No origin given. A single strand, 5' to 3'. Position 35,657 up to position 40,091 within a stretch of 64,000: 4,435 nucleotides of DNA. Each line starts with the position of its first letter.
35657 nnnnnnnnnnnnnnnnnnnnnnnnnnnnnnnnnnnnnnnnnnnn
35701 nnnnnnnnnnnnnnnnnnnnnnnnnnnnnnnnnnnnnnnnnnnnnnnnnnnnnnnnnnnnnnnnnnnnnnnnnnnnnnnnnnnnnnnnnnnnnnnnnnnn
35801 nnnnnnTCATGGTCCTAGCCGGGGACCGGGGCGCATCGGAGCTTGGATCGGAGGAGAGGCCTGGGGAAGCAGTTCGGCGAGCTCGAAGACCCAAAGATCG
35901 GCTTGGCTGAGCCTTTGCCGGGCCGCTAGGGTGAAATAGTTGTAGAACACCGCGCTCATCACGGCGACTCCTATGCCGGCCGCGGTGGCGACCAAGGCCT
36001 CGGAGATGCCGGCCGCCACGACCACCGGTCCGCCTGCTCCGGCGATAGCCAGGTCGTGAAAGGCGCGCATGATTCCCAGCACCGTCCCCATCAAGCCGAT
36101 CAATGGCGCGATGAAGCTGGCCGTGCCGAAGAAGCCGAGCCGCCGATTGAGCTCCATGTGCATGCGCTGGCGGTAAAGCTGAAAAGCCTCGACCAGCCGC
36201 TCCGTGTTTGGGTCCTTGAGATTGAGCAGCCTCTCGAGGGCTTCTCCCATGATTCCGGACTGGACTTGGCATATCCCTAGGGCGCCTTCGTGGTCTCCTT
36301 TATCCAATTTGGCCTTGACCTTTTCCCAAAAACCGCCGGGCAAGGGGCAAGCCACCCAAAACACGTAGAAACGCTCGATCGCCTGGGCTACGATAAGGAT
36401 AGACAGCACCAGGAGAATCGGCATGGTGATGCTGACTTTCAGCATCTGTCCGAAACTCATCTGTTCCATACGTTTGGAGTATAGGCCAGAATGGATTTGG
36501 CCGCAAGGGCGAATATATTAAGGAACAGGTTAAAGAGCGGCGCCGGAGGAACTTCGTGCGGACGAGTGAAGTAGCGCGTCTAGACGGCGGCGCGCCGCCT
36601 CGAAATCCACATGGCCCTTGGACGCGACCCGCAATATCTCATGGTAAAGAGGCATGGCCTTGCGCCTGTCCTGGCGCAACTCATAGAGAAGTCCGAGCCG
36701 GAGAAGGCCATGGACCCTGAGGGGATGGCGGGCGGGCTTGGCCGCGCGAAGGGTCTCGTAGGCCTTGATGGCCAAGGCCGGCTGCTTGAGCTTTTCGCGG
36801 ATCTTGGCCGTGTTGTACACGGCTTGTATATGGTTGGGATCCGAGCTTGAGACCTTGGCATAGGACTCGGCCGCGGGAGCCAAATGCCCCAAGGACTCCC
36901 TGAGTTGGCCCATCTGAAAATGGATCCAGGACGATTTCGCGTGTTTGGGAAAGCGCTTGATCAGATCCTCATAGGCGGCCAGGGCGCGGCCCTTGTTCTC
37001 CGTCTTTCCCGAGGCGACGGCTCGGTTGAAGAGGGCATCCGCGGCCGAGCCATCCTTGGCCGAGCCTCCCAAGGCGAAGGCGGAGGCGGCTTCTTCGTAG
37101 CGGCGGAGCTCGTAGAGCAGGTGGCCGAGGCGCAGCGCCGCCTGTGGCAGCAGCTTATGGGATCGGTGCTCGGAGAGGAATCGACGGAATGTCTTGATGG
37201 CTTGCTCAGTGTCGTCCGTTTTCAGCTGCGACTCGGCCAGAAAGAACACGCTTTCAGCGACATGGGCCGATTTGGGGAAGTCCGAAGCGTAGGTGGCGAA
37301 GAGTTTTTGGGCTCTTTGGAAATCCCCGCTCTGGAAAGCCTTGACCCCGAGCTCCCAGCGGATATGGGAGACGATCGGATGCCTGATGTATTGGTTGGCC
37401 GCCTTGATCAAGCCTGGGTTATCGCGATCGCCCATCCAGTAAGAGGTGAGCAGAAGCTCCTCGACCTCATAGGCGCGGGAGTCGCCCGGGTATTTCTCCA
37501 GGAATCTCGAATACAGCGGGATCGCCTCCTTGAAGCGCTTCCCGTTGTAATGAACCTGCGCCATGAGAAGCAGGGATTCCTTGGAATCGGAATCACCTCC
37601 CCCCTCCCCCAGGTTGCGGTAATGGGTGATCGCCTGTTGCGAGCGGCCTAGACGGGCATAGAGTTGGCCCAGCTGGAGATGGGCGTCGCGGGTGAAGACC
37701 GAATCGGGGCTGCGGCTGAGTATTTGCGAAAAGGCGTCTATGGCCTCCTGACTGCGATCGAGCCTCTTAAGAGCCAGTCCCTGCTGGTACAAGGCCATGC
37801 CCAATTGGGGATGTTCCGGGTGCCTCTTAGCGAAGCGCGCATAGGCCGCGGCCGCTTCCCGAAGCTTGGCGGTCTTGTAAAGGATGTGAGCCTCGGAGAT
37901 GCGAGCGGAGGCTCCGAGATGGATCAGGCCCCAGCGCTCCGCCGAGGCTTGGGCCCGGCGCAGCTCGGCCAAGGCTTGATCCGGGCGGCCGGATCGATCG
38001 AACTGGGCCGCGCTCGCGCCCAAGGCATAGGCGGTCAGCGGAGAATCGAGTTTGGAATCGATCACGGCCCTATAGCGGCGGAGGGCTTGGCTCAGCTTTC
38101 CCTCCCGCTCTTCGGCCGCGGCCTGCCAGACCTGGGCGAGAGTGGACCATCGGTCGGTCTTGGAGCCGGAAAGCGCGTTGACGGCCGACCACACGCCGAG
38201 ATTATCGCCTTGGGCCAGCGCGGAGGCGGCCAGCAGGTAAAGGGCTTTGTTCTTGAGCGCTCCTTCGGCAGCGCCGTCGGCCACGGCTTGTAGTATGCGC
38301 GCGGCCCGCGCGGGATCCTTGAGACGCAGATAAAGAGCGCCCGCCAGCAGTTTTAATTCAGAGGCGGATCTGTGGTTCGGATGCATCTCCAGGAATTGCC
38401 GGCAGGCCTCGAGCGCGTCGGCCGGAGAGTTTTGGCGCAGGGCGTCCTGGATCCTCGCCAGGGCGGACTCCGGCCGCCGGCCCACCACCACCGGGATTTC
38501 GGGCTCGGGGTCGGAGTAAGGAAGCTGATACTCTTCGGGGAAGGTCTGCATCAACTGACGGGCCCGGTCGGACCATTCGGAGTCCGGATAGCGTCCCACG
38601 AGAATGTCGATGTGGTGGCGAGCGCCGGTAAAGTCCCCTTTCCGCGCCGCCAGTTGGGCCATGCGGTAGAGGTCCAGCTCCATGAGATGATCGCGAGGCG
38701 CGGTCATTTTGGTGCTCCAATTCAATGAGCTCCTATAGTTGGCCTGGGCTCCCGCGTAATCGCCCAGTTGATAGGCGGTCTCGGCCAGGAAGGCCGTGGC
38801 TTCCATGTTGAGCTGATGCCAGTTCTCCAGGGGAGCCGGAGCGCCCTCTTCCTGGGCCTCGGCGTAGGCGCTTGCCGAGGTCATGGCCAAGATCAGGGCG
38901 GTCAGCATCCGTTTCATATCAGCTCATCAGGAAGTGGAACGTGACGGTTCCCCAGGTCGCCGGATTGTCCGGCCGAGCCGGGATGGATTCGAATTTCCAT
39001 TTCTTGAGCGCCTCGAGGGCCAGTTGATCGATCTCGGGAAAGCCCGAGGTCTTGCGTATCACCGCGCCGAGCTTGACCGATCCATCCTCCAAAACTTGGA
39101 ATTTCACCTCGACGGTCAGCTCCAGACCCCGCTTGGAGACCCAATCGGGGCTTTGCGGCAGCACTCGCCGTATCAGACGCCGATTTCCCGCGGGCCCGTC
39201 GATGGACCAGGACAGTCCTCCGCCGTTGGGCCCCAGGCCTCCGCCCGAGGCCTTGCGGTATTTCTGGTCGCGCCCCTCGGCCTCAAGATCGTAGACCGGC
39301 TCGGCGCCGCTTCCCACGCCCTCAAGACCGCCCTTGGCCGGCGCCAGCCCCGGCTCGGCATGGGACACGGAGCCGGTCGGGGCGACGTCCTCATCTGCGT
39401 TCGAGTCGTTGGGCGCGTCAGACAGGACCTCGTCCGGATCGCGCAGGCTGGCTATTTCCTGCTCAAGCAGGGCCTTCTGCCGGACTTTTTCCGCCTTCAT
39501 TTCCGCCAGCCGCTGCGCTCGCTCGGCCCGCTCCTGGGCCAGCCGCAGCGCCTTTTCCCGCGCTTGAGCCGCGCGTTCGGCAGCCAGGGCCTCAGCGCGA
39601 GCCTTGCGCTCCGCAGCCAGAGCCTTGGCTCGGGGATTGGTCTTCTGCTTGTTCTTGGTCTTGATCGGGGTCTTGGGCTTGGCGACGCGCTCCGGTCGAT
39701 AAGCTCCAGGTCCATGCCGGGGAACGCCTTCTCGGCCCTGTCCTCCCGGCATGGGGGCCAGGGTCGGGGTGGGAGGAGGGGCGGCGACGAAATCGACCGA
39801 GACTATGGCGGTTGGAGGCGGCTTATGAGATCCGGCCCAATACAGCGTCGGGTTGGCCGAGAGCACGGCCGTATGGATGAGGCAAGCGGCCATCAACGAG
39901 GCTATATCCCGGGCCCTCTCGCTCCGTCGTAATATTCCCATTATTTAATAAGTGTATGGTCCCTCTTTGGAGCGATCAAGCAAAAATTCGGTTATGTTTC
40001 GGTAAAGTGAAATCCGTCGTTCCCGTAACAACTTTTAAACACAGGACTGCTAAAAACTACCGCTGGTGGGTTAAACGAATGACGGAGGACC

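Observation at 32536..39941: Rearranged Tol-Pal/Ton-like envelope cluster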

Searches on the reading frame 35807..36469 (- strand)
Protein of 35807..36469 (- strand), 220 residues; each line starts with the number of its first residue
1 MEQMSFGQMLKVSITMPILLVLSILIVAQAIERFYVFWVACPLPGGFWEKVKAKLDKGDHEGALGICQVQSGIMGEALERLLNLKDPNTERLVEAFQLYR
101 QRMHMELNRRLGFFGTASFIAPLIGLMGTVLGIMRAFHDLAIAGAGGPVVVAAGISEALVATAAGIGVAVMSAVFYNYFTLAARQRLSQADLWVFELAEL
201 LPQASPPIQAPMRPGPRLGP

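Call 3: search_protein_families(library=pfam, max_evalue=0.1, proteins=[window:35807-36469:-])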
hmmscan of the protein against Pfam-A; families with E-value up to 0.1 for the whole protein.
window:35807-36469:- (220 aa): 1 family
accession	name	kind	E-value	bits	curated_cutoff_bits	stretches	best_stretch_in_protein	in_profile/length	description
PF01618.21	MotA_ExbB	-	6.5e-26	91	22.9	1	73-188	9-123/127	MotA/TolQ/ExbB proton channel family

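Call 4: search_protein_families(library=ncbifam, max_evalue=0.1, proteins=[window:35807-36469:-])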
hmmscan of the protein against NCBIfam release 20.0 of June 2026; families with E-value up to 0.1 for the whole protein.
window:35807-36469:- (220 aa): 8 families
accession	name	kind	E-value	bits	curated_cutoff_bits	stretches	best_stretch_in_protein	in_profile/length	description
TIGR02796.1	tolQ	equivalog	2.7e-23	82.8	221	1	89-201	101-214/216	protein TolQ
TIGR02797.1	exbB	equivalog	5.2e-18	65.6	206.2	1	89-181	97-189/211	tonB-system energizer ExbB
TIGR02805.1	exbB2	equivalog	3.5e-15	56.4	135.35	1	76-178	25-122/138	TonB-system energizer ExbB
NF007722.0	PRK10414.1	equivalog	1.1e-14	54.6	402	1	95-180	112-199/244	tol-pal system-associated acyl-CoA thioesterase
NF008066.0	PRK10801.1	equivalog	3.8e-14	52.7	403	1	99-183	115-199/230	Tol-Pal system protein TolQ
NF006583.0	PRK09109.1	equivalog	5.1e-06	25.8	237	1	76-171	110-198/246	flagellar motor protein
NF006284.1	PRK08456.1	equivalog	1.3e-05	24.6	380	1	110-170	142-197/252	flagellar motor stator protein MotA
NF005997.1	PRK08124.1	equivalog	0.014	14.4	340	1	112-167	145-195/259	flagellar motor stator protein MotA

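Call 5: find_related_loci(query=window:35807-36469:-, collection=genome_contigs, flank=10000)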
Query window:35807-36469:- (220 aa) in genome_contigs; peptide patterns used: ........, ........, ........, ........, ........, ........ (x = any residue, [..] = any of these).
265 stretches matched a pattern; 225 encode a relative of the query (tblastn E <= 1e-3); the best 80 are kept; 80 distinct loci.
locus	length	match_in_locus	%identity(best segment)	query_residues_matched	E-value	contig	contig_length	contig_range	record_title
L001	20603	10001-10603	69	1-201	2e-92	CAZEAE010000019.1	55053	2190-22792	MAG TPA_asm: uncultured Elusimicrobia sp. isolate binchicken_co248_32 genome assembly, contig: NODE_415_length_55053_cov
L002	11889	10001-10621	69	1-207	4e-90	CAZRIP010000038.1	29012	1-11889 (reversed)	MAG TPA_asm: uncultured Elusimicrobia sp. isolate binchicken_co54_389 genome assembly, contig: NODE_2717_length_29012_co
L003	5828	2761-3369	67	1-203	9e-89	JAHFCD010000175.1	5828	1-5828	MAG: Elusimicrobia bacterium isolate nzgw213 NODE_18329_length_5829_cov_2.567624, whole genome shotgun sequence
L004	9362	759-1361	67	1-201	1e-88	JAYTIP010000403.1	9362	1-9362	MAG: Elusimicrobiota bacterium isolate GFS_2774 GFS_2774_402, whole genome shotgun sequence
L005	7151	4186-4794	70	1-203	1e-88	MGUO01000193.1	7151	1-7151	MAG: Elusimicrobia bacterium RIFCSPHIGHO2_02_FULL_57_9 rifcsphigho2_02_scaffold_38122, whole genome shotgun sequence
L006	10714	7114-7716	67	1-201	2e-88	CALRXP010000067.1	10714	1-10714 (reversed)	MAG: Candidatus Endomicrobium trichonymphae isolate JJ-MEM5D2-223-10-m2-bin112 genome assembly, contig: JJ-MEM5D2-223-C7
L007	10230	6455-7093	66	2-214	4e-88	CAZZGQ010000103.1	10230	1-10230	MAG TPA_asm: uncultured Elusimicrobia sp. isolate SRP272529_co2_26 genome assembly, contig: NODE_12070_length_10230_cov_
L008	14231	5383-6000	67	1-206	2e-88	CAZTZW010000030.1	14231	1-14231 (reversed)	MAG TPA_asm: uncultured Elusimicrobia sp. isolate SRP302895_co1_139 genome assembly, contig: NODE_8204_length_14231_cov_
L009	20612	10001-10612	66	1-204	9e-88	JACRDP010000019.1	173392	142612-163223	MAG: Elusimicrobia bacterium isolate NC_groundwater_1675_Pr3_B-0.1um_66_20 SR-2_scaffold_141_2590213, whole genome shotg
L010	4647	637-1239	66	1-201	2e-87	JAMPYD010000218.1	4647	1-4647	MAG: Elusimicrobiota bacterium isolate R2F_R2FSRR_metabat.61 R2F_C11891, whole genome shotgun sequence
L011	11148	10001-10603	67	1-201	2e-87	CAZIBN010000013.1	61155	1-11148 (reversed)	MAG TPA_asm: uncultured Elusimicrobia sp. isolate binchicken_co186_163 genome assembly, contig: NODE_421_length_61155_co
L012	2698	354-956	67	1-201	3e-89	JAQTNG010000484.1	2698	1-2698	MAG: Elusimicrobia bacterium isolate STA_59 NODE_130176_length_2698_cov_2.309607_Sandtown_A, whole genome shotgun sequen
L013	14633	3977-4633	62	1-218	3e-87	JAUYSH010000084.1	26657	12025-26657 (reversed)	MAG: Elusimicrobiota bacterium isolate C5_metabat.bin.68 C5_k141_230107, whole genome shotgun sequence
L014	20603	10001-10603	66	1-201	1e-86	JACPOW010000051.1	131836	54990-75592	MAG: Elusimicrobia bacterium isolate NC_groundwater_611_Pr5_B-0.1um_68_12 alan_book_18_scaffold_95857, whole genome shot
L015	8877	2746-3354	65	1-203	1e-86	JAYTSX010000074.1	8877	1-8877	MAG: Elusimicrobiota bacterium isolate GFS_5282 GFS_5282_73, whole genome shotgun sequence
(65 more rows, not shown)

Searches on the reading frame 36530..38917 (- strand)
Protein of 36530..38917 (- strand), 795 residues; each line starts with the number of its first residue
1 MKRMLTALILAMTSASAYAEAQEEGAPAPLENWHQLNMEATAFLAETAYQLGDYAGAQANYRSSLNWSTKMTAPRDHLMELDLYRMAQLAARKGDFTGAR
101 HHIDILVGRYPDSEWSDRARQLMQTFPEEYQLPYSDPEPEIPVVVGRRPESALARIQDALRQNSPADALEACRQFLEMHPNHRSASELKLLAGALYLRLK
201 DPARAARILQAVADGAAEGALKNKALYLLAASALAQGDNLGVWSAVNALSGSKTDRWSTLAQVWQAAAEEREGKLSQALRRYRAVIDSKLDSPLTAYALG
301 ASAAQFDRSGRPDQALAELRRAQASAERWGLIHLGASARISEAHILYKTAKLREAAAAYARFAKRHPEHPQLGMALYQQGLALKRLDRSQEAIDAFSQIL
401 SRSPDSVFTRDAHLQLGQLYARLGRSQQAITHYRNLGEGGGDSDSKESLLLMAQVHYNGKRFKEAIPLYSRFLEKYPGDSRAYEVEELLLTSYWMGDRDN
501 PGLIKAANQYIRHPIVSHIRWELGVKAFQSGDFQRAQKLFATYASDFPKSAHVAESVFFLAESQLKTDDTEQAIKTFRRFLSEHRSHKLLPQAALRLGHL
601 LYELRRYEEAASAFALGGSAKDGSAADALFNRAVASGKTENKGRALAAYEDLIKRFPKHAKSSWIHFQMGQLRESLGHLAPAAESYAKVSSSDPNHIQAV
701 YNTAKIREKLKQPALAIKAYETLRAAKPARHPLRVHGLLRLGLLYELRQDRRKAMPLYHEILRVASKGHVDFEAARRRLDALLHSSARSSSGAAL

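Call 3: search_protein_families(library=pfam, max_evalue=0.1, proteins=[window:36530-38917:-])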
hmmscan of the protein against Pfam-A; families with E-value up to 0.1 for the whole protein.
window:36530-38917:- (795 aa): 25 families
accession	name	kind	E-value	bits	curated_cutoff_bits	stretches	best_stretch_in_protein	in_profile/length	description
PF13174.12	TPR_6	-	1e-40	136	26.3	5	375-406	2-33/33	Tetratricopeptide repeat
PF13432.12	TPR_16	-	6.6e-33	113.2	32.7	7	342-406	3-64/65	Tetratricopeptide repeat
PF07719.23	TPR_2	-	8.8e-33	110.1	27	4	375-405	3-33/34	Tetratricopeptide repeat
PF13525.12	YfiO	-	5e-26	92.2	25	2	337-433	43-150/203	Outer membrane lipoprotein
PF13428.12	TPR_14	-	7.8e-26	88.4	23.5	1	448-484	3-39/44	Tetratricopeptide repeat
PF14559.12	TPR_19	-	1e-22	80.6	25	4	527-583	1-54/68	Tetratricopeptide repeat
PF13181.12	TPR_8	-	2.2e-21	74.6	25.7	0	412-434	3-25/34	Tetratricopeptide repeat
PF00515.34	TPR_1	-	1.2e-19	69.7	27.8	2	375-405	3-33/34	Tetratricopeptide repeat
PF13424.12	TPR_12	-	1.3e-18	67.4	30.1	3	374-434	4-69/77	Tetratricopeptide repeat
PF13512.12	TPR_18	-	2.1e-12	47.9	21.9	1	344-429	55-138/145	Tetratricopeptide repeat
PF12895.13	ANAPC3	-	2.9e-11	43.9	27.2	1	550-614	19-79/82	Anaphase-promoting complex, cyclosome, subunit 3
PF09976.15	TPR_21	-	4.1e-11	43.4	25.5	2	526-612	48-134/193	Tetratricopeptide repeat-like domain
PF24575.1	TPR_Slam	-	6.3e-10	39.8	35.2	0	527-614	22-104/104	Surface lipoprotein assembly modifier, N-terminal TPR repeats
PF25064.1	ARM_TT21_5th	-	4e-06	27.6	27.8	0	233-330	11-105/117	TT21 fifth ARM repeats domain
PF13176.12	TPR_7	-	2.6e-05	24.4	27.9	0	412-435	1-24/36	Tetratricopeptide repeat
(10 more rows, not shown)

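Call 4: search_protein_families(library=ncbifam, max_evalue=0.1, proteins=[window:36530-38917:-])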
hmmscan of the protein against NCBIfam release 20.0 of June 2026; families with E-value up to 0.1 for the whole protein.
window:36530-38917:- (795 aa): 23 families
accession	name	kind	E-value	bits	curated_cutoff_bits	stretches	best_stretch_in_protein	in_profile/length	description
TIGR02795.1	tol_pal_ybgF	equivalog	1.4e-52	177.3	90.1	5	525-612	10-97/119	tol-pal system protein YbgF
TIGR03302.1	OM_YfiO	subfamily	3.2e-33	115.2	81.4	3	335-433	69-175/239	outer membrane protein assembly factor BamD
NF040959.1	MamA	equivalog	1.1e-19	70.7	200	3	267-435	45-198/204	magnetosome protein MamA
NF052312.1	T9SS_PorW_SprE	equivalog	1.8e-19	69.9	250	2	549-767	99-322/716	type IX secretion system periplasmic lipoprotein PorW/SprE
TIGR02917.1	PEP_TPR_lipo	equivalog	9.2e-18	63.5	312.2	3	153-436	539-796/899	XrtA/PEP-CTERM system TPR-repeat protein PrsT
NF008068.0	PRK10803.1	equivalog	4.7e-15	56.2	383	3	567-659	156-250/263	cell division protein CpoB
NF047507.1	TPR_BatC_Lepto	exception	1.9e-11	43.9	175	2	338-434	26-120/214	TPR repeat-containing protein BatC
NF033920.0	C39_PA2778_fam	equivalog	2.1e-11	43.7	150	2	626-722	156-249/255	PA2778 family cysteine peptidase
TIGR02552.1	LcrH_SycD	equivalog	1.4e-08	34.5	104.8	0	666-721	55-110/136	SycD/LcrH family type III secretion system chaperone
NF008119.0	PRK10866.1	equivalog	8.8e-08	32.1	363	1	343-389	76-122/243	outer membrane protein assembly factor BamD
NF033762.1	social_mot_Tgl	equivalog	7.9e-06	25.4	225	0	377-474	35-128/252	social motility TPR repeat lipoprotein Tgl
NF008757.0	PRK11788.1-5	equivalog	2.4e-05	23.7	363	1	375-613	37-271/388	lipopolysaccharide assembly protein LapB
NF040561.1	PrimPol_Msp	equivalog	8.3e-05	21.3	200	0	355-431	7-93/515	CRISPR-associated primase-polymerase type A1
NF052230.1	T9SS_PorE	exception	0.00013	20.4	600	1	412-483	59-128/648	PorE family type IX secretion system protein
NF002725.1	PRK02603.1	equivalog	0.00016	21.8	143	0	638-711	47-120/173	photosystem I assembly protein Ycf3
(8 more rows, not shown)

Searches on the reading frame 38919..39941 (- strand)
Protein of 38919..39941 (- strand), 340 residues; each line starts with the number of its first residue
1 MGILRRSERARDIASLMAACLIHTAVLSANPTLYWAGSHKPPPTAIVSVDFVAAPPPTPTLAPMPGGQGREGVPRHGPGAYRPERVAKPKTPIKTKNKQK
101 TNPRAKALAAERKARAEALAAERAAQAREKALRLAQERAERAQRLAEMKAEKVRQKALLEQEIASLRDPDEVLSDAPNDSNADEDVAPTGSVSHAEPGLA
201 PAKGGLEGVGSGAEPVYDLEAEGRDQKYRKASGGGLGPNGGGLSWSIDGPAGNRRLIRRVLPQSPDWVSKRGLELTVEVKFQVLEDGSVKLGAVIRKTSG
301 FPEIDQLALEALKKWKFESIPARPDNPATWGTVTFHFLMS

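Call 3: search_protein_families(library=pfam, max_evalue=0.1, proteins=[window:38919-39941:-])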
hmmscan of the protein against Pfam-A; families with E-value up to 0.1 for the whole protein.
window:38919-39941:- (340 aa): 2 families
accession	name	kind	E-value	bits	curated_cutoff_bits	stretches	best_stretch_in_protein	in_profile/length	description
PF03544.19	TonB_C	-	3.1e-08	34.4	24.6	1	268-337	9-77/79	Gram-negative bacterial TonB protein C-terminal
PF13103.11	TonB_2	-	1.7e-06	28.5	22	1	260-336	12-84/85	TonB C terminal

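Call 4: search_protein_families(library=ncbifam, max_evalue=0.1, proteins=[window:38919-39941:-])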
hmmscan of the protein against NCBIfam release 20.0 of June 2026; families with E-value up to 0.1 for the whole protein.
window:38919-39941:- (340 aa): 6 families
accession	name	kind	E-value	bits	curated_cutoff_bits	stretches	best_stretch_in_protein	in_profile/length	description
TIGR01352.1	tonB_Cterm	subfamily_domain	3.2e-11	43.4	27.1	1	267-338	6-74/76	TonB family protein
TIGR02794.1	tolA_full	equivalog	4.7e-06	26.1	59.45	1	93-337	182-360/362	cell envelope integrity protein TolA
NF008082.0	PRK10819.1-3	equivalog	6.4e-05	22.9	265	1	254-323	158-226/242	TonB system transport protein TonB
NF033768.1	myxo_SS_tail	domain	0.00036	20.6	40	1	271-322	29-80/92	AgmX/PglI C-terminal domain-containing protein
NF007065.0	PRK09510.1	equivalog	0.014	14.4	213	0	94-184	182-274/387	cell envelope integrity protein TolA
NF033760.1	gliding_GltG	equivalog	0.045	12.3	650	0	276-317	587-628/650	adventurous gliding motility protein GltG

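Call 54: search_solved_structures(query=window:38919-39941:-, max_evalue=0.1)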
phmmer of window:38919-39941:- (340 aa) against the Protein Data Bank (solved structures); distinct sequences matched with E-value up to 0.1: 1.
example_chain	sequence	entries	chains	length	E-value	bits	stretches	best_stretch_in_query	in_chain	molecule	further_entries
8ia0_Ca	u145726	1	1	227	0.055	16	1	96-225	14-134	Nucleolar protein 12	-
